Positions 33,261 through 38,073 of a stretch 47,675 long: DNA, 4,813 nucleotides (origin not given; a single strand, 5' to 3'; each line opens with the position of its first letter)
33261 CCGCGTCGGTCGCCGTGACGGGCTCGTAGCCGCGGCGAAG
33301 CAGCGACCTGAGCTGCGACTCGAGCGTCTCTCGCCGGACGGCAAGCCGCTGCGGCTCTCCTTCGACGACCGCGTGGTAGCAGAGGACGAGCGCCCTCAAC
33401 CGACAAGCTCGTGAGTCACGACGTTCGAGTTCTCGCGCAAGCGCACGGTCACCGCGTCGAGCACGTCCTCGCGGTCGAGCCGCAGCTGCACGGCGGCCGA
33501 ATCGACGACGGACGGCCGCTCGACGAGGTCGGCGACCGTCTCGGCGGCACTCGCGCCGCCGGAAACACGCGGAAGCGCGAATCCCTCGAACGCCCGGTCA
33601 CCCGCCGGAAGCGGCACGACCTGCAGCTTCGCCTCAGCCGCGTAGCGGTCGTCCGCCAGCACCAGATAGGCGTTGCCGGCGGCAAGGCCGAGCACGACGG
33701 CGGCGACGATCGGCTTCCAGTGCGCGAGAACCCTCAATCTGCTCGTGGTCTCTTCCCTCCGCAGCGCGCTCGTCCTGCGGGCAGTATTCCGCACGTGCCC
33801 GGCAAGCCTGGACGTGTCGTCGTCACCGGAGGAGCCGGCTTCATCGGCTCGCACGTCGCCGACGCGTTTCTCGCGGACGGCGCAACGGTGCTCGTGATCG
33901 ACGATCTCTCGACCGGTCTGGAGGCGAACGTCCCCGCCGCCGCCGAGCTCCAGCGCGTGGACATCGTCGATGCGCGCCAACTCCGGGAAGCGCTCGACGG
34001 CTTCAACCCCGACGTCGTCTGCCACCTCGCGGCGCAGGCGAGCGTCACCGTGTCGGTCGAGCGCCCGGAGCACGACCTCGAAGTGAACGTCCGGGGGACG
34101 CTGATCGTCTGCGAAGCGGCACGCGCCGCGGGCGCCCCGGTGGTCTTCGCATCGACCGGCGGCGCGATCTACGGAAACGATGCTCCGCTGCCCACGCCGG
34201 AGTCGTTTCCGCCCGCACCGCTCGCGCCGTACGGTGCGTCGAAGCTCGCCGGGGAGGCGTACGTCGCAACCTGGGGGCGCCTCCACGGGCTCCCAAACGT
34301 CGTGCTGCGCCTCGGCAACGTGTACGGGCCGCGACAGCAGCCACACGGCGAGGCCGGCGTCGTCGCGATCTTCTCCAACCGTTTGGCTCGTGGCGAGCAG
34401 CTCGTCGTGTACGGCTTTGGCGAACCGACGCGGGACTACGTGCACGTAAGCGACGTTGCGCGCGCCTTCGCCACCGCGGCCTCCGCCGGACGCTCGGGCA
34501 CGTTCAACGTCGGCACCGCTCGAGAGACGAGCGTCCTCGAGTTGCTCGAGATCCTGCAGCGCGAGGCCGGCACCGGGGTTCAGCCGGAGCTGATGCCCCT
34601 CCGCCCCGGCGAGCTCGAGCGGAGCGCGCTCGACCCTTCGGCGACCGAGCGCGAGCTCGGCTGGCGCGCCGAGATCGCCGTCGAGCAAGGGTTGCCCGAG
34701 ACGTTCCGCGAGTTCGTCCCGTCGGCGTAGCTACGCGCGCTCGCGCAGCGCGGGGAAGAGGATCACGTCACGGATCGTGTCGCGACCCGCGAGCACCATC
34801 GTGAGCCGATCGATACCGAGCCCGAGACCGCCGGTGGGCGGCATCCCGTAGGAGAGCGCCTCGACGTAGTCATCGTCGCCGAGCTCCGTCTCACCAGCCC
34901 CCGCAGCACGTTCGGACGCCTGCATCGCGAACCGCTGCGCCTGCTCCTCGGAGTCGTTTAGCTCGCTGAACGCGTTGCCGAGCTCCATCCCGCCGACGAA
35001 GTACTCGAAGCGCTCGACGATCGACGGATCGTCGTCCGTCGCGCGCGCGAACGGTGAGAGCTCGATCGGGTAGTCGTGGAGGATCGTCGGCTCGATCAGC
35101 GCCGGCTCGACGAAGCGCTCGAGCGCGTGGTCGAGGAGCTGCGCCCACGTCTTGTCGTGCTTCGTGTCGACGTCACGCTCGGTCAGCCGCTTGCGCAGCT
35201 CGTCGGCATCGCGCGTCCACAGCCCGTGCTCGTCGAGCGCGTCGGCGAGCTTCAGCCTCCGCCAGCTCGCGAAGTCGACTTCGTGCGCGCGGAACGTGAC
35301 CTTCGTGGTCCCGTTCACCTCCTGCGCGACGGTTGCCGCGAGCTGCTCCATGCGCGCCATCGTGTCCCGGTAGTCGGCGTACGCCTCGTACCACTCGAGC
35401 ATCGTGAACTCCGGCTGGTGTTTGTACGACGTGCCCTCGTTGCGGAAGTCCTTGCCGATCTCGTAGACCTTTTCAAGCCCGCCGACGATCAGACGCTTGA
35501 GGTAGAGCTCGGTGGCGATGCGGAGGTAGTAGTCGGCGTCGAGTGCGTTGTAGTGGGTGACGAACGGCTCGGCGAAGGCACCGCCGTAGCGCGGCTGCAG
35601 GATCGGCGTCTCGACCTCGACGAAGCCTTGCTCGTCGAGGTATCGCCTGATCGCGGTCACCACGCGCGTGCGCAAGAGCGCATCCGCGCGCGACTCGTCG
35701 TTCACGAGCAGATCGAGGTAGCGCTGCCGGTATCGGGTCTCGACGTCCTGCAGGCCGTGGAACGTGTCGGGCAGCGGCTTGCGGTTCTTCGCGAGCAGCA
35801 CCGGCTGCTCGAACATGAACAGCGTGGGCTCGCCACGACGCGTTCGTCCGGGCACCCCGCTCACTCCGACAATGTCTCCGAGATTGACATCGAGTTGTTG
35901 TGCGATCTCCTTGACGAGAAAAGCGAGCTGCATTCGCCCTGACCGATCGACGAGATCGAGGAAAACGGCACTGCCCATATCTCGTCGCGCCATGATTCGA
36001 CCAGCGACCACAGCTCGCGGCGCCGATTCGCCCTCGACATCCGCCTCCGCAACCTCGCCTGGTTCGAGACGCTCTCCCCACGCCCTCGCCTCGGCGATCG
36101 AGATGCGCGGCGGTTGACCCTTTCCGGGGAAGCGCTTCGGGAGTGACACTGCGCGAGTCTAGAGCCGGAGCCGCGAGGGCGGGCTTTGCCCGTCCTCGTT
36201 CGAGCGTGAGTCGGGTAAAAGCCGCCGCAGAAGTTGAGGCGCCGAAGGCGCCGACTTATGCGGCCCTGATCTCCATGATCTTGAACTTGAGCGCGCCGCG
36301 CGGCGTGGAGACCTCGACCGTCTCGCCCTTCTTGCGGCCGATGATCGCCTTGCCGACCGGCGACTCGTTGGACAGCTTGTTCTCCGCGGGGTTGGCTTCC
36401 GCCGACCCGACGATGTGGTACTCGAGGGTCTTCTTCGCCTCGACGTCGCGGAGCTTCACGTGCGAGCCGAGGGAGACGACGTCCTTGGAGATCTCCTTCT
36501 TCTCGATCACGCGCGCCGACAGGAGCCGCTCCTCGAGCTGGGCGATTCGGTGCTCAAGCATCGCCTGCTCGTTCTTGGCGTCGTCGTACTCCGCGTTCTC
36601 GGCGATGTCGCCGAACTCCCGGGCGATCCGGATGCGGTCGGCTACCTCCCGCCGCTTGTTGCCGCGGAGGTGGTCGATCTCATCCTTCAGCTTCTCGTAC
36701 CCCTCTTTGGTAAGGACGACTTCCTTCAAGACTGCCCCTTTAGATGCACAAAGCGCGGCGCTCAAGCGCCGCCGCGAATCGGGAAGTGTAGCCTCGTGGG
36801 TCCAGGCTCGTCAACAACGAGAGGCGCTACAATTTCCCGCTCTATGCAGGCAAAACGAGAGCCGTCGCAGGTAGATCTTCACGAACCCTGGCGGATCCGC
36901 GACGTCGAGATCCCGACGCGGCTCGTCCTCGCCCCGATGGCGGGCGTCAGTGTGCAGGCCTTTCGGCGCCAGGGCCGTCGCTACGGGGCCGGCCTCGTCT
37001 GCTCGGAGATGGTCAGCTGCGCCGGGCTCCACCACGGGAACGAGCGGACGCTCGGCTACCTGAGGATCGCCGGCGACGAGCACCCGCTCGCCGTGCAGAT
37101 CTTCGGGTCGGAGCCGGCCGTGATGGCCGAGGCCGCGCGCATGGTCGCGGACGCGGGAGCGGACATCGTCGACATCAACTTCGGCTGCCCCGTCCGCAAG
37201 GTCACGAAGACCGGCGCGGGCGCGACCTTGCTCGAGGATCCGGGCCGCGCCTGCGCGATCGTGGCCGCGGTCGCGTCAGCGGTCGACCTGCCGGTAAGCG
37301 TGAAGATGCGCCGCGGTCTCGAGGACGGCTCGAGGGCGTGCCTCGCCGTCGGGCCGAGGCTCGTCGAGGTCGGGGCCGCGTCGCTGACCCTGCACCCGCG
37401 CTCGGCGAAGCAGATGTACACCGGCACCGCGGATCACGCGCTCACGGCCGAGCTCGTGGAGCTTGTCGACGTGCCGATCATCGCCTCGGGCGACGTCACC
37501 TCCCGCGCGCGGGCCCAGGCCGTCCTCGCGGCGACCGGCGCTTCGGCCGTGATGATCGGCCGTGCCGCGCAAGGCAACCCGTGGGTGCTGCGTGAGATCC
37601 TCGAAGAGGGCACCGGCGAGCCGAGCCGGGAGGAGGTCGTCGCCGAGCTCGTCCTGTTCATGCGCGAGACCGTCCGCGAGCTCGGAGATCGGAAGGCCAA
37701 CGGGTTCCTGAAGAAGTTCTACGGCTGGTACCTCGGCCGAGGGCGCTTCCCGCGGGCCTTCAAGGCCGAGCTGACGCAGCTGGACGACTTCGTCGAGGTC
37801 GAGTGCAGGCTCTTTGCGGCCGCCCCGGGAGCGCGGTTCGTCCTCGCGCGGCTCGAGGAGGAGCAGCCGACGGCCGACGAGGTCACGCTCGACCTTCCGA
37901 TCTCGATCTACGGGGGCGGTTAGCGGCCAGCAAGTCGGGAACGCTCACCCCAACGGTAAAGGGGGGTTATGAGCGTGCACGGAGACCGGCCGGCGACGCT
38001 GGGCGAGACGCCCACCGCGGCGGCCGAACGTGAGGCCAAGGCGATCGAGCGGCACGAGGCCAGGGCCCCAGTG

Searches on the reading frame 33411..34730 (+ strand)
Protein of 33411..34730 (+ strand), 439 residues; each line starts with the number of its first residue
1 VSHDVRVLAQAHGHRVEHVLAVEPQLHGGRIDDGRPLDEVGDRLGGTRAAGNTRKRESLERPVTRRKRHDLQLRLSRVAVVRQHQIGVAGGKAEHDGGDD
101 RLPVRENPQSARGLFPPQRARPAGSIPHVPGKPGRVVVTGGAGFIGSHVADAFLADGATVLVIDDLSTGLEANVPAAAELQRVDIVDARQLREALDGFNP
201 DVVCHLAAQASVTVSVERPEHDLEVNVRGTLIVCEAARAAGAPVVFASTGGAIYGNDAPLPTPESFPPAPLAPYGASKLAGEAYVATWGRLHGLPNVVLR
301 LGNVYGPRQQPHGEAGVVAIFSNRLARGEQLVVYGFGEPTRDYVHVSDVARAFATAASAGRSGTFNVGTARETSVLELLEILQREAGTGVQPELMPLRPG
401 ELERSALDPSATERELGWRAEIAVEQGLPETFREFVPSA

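Call 8: search_protein_families(library=pfam, proteins=[window:33411-34730:+], max_evalue=0.001)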
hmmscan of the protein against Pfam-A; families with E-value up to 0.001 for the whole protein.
window:33411-34730:+ (439 aa): 8 families
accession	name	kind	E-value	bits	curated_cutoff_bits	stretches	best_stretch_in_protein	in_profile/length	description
PF01370.27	Epimerase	-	8.6e-62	209.1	20.9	1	136-368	1-240/240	NAD dependent epimerase/dehydratase family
PF16363.11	GDP_Man_Dehyd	-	1.2e-53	183.2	27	1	138-430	2-331/332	GDP-mannose 4,6 dehydratase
PF04321.23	RmlD_sub_bind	-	4.1e-25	88.9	27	1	135-404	2-248/287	RmlD substrate binding domain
PF01073.25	3Beta_HSD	-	1.9e-17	63.7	22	1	137-358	1-230/280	3-beta hydroxysteroid dehydrogenase/isomerase family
PF02719.21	Polysacc_synt_2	-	2.5e-13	50.3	20.2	1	136-401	1-267/293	Polysaccharide biosynthesis protein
PF07993.18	NAD_binding_4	-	1.7e-09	37.7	20.1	1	201-314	90-212/258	Male sterility protein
PF13460.12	NAD_binding_10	-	2.6e-06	27.9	27.2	1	140-303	1-145/184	NAD(P)H-binding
PF00106.31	adh_short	-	6.8e-05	22.9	26.6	0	136-197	3-70/195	short chain dehydrogenase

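Call 34: search_protein_families(library=ncbifam, proteins=[window:33411-34730:+], max_evalue=0.00001)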
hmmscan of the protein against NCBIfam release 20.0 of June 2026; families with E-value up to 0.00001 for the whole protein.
window:33411-34730:+ (439 aa): 24 families
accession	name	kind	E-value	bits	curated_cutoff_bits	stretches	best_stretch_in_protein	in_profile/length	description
TIGR01179.1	galE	equivalog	1.7e-49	168.5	262.3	1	135-423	1-312/332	UDP-glucose 4-epimerase GalE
TIGR01181.1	dTDP_gluc_dehyt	equivalog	1.7e-47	162.1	365.1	1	136-433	2-309/321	dTDP-glucose 4,6-dehydratase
TIGR04180.1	EDH_00030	hypoth_equivalog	1.3e-35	122.9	475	1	136-420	1-294/297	NAD-dependent 4,6-dehydratase LegB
NF007582.0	PRK10217.1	equivalog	4.4e-35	121.4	698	1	135-433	3-329/355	dTDP-glucose 4,6-dehydratase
NF007490.0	PRK10084.1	subfamily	1.5e-33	116.2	649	2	264-433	157-332/361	dTDP-glucose 4,6-dehydratase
TIGR02197.1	heptose_epim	equivalog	1.3e-30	106.7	274.6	1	136-390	1-264/316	ADP-glyceromanno-heptose 6-epimerase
NF007956.0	PRK10675.1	subfamily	1.4e-30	106.6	394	1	135-431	2-325/338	UDP-glucose 4-epimerase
NF011728.1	PRK15181.1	equivalog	9.7e-22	77.4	760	1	133-433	15-335/348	Vi polysaccharide biosynthesis UDP-N-acetylglucosaminuronic acid C-4 epimerase TviC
TIGR01214.1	rmlD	equivalog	2.2e-21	76.2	224.05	1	135-409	1-253/285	dTDP-4-dehydrorhamnose reductase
TIGR03466.1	HpnA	hypoth_equivalog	3.2e-18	65.7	367.65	1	135-388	2-248/327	hopanoid-associated sugar epimerase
TIGR02622.1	CDP_4_6_dhtase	equivalog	1.4e-16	60.5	278.45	1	135-431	6-326/352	CDP-glucose 4,6-dehydratase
NF008360.0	PRK11150.1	equivalog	1.7e-16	60.3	452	1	136-376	2-244/310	ADP-glyceromanno-heptose 6-epimerase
NF043036.1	ErythonDh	equivalog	7.7e-16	58.2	325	1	135-303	2-178/321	D-erythronate dehydrogenase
NF047922.1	GDPFucSynFcl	equivalog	1.5e-15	57.5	500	1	178-436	32-302/308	GDP-L-fucose synthase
TIGR01472.1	gmd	equivalog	1.9e-15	57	415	1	178-386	56-268/342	GDP-mannose 4,6-dehydratase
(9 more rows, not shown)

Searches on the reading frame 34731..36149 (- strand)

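Call 26: search_protein_families(library=pfam, proteins=[window:34731-36149:-], max_evalue=0.001)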
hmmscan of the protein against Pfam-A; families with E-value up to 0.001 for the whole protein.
window:34731-36149:- (472 aa): 3 families
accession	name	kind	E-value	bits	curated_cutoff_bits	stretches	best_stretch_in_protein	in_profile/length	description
PF00152.25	tRNA-synt_2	-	3e-84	283.1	25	1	136-467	2-306/308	tRNA synthetases class II (D, K and N)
PF01336.31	tRNA_anti-codon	-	5.3e-11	42.7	27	1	47-111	2-68/75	OB-fold nucleic acid binding domain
PF01409.25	tRNA-synt_2d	-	4.3e-05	23.5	19.8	0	227-293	104-169/246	tRNA synthetases class II core domain (F)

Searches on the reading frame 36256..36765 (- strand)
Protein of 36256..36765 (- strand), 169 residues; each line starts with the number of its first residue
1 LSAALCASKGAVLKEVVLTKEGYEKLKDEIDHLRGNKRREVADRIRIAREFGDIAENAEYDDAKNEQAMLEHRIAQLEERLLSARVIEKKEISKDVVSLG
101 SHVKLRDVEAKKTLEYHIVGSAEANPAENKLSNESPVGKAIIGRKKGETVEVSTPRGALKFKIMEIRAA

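Call 27: search_protein_families(library=pfam, proteins=[window:36256-36765:-], max_evalue=0.001)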
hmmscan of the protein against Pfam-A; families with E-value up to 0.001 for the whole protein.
window:36256-36765:- (169 aa): 2 families
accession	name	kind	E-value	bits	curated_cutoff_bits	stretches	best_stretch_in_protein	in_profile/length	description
PF03449.20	GreA_GreB_N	-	4.2e-27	94.6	24.5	1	17-86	2-71/71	Transcription elongation factor, N-terminal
PF01272.25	GreA_GreB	-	1.5e-26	92.6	26.9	1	93-167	2-76/77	Transcription elongation factor, GreA/GreB, C-term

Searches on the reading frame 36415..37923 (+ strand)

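Call 26: search_protein_families(library=pfam, proteins=[window:36415-37923:+], max_evalue=0.001)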
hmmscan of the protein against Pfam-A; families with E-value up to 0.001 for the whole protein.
window:36415-37923:+ (502 aa): 1 family
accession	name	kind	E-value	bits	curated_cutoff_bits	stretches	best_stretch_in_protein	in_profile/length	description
PF01207.24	Dus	-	2.9e-72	243.9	20.4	1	172-461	2-297/311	Dihydrouridine synthase (Dus)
